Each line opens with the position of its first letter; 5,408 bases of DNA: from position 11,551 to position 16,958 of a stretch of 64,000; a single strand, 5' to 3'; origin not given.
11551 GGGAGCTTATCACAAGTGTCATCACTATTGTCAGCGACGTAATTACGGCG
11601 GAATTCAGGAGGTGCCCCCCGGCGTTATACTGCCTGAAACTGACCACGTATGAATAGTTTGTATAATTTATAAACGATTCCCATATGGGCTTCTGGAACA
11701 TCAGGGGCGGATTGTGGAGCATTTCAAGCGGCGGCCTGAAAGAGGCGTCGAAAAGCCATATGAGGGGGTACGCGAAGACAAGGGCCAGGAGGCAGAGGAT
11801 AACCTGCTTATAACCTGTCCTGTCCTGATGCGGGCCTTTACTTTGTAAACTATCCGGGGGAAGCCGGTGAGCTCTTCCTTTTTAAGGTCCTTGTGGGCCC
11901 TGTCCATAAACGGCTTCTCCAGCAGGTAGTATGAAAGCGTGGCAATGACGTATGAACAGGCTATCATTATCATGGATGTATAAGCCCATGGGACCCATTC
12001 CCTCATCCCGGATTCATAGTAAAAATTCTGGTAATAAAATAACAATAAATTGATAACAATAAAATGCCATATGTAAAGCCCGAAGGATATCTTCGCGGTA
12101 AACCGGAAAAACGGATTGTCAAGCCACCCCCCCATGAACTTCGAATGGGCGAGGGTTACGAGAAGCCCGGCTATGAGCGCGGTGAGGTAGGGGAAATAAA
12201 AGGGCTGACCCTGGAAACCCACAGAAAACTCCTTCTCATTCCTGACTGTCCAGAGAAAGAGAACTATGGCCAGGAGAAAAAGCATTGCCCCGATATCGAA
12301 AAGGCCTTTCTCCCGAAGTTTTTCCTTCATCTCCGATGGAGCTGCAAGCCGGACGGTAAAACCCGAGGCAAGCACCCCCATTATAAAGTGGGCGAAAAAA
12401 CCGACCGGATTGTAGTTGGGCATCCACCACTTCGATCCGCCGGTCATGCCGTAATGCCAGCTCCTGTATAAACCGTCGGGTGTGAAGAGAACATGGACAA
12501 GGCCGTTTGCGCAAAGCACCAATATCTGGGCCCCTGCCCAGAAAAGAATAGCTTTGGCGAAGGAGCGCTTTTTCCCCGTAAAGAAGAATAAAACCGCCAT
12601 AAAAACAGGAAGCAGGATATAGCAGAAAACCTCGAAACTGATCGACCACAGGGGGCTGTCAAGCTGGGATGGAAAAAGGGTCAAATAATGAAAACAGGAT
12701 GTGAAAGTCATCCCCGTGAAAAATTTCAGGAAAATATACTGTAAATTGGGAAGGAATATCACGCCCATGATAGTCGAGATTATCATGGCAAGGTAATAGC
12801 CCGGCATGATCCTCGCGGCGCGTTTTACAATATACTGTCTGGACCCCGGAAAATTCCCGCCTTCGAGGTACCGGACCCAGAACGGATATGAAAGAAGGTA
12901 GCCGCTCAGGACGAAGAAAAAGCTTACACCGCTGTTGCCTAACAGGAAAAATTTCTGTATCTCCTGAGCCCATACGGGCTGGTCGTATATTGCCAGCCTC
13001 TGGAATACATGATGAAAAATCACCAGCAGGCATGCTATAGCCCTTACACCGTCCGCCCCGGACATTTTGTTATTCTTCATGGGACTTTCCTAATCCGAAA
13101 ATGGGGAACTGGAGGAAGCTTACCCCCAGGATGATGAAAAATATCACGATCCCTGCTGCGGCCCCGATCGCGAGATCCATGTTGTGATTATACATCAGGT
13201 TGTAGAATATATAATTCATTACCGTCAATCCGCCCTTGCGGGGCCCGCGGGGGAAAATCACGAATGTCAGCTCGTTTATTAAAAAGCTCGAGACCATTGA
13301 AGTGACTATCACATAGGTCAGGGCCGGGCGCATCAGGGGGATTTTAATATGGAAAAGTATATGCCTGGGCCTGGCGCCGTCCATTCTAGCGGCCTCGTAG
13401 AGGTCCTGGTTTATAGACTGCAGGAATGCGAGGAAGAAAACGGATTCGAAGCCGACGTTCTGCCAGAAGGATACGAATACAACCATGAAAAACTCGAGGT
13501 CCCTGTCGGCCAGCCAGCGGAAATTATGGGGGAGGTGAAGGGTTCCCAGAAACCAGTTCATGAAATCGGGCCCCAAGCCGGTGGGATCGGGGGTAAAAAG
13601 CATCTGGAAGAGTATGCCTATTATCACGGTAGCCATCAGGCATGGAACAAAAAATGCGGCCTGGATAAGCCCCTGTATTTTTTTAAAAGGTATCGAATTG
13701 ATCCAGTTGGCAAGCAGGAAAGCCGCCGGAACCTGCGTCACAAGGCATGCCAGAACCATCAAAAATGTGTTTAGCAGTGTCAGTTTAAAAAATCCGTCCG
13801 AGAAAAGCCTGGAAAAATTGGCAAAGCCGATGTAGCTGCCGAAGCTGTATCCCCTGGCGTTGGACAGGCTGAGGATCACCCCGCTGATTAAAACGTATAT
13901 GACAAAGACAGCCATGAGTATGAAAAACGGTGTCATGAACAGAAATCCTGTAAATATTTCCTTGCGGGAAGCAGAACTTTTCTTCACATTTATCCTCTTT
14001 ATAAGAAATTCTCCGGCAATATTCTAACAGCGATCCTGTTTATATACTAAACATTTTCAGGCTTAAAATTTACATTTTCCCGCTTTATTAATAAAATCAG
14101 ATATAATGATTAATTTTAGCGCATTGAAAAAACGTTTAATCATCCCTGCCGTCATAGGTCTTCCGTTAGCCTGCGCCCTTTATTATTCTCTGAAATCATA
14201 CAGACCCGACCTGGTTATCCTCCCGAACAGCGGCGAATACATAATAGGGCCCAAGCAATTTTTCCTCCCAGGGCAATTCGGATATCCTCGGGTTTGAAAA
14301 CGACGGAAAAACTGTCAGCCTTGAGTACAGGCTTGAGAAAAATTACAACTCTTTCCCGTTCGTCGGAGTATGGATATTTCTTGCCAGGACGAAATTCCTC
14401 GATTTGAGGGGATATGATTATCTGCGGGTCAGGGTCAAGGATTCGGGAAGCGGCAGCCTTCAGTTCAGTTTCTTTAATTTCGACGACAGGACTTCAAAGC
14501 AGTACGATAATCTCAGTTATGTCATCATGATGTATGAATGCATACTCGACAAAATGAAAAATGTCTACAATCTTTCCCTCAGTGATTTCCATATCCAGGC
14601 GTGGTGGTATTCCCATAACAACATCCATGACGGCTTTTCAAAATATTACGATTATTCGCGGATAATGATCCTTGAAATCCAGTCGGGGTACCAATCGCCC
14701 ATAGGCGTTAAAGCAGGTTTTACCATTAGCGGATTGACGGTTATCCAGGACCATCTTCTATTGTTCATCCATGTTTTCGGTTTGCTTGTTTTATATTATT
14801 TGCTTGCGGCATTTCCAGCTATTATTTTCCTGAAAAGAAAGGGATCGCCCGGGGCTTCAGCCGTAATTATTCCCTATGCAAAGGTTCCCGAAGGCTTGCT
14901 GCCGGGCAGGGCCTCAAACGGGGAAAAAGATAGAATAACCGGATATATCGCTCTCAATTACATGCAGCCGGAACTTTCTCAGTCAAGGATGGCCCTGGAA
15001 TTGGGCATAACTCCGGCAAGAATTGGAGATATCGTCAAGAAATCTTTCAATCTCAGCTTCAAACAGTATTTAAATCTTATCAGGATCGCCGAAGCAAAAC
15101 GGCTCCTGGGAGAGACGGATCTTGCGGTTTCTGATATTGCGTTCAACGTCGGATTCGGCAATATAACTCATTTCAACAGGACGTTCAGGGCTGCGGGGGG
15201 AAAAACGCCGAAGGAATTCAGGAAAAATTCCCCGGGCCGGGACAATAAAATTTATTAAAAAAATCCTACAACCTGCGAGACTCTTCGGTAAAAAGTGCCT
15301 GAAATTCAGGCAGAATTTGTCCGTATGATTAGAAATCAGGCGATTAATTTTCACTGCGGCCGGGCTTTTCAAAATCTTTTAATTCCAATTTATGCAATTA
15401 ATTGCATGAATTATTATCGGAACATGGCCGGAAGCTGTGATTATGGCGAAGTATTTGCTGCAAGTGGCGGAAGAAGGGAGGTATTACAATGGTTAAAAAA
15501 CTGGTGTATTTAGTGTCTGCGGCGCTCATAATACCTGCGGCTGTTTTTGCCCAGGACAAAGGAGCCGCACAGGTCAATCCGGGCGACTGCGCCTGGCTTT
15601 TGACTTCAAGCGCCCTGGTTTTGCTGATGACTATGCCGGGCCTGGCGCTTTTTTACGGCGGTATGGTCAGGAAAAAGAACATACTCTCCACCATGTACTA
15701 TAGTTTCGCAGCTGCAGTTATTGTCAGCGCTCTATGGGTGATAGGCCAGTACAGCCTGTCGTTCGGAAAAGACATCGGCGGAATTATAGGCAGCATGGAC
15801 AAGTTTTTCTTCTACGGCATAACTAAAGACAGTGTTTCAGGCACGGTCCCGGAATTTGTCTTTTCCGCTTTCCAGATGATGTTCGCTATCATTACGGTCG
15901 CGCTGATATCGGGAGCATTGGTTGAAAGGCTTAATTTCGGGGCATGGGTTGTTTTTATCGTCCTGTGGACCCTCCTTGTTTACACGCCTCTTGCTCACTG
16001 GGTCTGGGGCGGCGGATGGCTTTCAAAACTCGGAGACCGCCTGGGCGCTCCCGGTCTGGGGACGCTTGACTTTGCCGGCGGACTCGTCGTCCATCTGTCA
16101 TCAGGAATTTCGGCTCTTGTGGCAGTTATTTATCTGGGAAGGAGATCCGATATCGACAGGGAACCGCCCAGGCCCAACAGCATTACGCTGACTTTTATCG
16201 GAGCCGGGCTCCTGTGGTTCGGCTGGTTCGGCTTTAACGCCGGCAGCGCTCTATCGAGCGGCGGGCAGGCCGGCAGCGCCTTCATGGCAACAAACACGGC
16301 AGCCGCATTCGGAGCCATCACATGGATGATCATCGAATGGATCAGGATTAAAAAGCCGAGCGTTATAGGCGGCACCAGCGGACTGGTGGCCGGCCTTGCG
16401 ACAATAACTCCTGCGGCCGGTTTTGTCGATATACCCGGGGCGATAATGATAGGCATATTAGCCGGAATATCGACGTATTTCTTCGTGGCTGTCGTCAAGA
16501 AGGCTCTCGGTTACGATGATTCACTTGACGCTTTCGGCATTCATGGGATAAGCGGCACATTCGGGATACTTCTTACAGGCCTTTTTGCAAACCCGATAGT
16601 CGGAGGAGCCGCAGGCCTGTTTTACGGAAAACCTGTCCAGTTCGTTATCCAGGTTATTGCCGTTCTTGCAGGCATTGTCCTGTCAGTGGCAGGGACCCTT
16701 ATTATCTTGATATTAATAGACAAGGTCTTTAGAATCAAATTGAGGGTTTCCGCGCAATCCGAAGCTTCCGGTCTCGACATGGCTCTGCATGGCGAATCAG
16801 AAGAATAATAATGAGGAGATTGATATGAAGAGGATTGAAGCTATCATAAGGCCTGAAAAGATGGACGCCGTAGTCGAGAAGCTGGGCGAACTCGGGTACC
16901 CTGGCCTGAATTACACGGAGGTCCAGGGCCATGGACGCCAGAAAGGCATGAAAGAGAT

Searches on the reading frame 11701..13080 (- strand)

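Call 17: search_protein_families(library=pfam, proteins=[window:11701-13080:-], max_evalue=0.001)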
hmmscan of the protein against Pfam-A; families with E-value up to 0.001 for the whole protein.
window:11701-13080:- (459 aa): 1 family
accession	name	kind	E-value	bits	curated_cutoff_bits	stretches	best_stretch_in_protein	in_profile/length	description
PF01757.29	Acyl_transf_3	-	7e-31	107.9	31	1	9-379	4-324/326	Acyltransferase domain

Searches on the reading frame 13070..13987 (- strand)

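Call 17: search_protein_families(library=pfam, proteins=[window:13070-13987:-], max_evalue=0.001)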
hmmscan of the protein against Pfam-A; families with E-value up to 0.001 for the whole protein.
window:13070-13987:- (305 aa): 1 family
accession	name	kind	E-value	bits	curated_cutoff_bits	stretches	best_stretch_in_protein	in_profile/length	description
PF00528.27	BPD_transp_1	-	2.7e-12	47.3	26.4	1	86-291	2-173/184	Binding-protein-dependent transport system inner membrane component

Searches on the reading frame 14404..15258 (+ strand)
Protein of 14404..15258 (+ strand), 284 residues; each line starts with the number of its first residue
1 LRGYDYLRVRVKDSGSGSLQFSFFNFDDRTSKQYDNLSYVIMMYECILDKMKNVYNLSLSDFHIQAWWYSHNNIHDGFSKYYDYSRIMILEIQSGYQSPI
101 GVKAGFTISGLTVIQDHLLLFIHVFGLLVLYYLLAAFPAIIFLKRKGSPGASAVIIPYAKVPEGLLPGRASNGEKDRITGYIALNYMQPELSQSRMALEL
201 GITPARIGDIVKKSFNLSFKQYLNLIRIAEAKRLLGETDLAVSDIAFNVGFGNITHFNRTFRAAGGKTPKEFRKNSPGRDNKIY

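Call 17: search_protein_families(library=pfam, proteins=[window:14404-15258:+], max_evalue=0.001)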
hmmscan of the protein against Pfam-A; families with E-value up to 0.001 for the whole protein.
window:14404-15258:+ (284 aa): 2 families
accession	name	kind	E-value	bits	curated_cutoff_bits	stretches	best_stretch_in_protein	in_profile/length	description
PF12833.13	HTH_18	-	2.7e-20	72.9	33.6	1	197-274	2-79/80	Helix-turn-helix domain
PF00165.29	HTH_AraC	-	4.9e-10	39.7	26.6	1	238-274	7-42/42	Bacterial regulatory helix-turn-helix proteins, AraC family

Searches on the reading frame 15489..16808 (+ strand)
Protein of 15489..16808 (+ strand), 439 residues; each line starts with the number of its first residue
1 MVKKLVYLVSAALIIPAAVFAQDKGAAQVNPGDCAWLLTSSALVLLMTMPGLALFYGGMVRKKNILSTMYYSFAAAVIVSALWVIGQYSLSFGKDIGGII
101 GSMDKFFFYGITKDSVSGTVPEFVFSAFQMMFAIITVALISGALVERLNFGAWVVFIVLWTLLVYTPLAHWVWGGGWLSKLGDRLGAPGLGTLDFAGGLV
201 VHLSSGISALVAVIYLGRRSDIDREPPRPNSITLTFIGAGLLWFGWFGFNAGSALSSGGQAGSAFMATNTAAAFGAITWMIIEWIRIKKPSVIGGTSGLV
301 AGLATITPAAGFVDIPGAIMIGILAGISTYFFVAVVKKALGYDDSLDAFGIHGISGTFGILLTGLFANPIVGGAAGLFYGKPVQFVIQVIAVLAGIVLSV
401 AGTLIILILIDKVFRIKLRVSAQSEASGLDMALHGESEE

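Call 17: search_protein_families(library=pfam, proteins=[window:15489-16808:+], max_evalue=0.001)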
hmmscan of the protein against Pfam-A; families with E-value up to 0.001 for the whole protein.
window:15489-16808:+ (439 aa): 1 family
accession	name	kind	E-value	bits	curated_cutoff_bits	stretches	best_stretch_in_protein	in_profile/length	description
PF00909.26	Ammonium_transp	-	5.5e-114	381.4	23.2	1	35-438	1-398/399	Ammonium Transporter Family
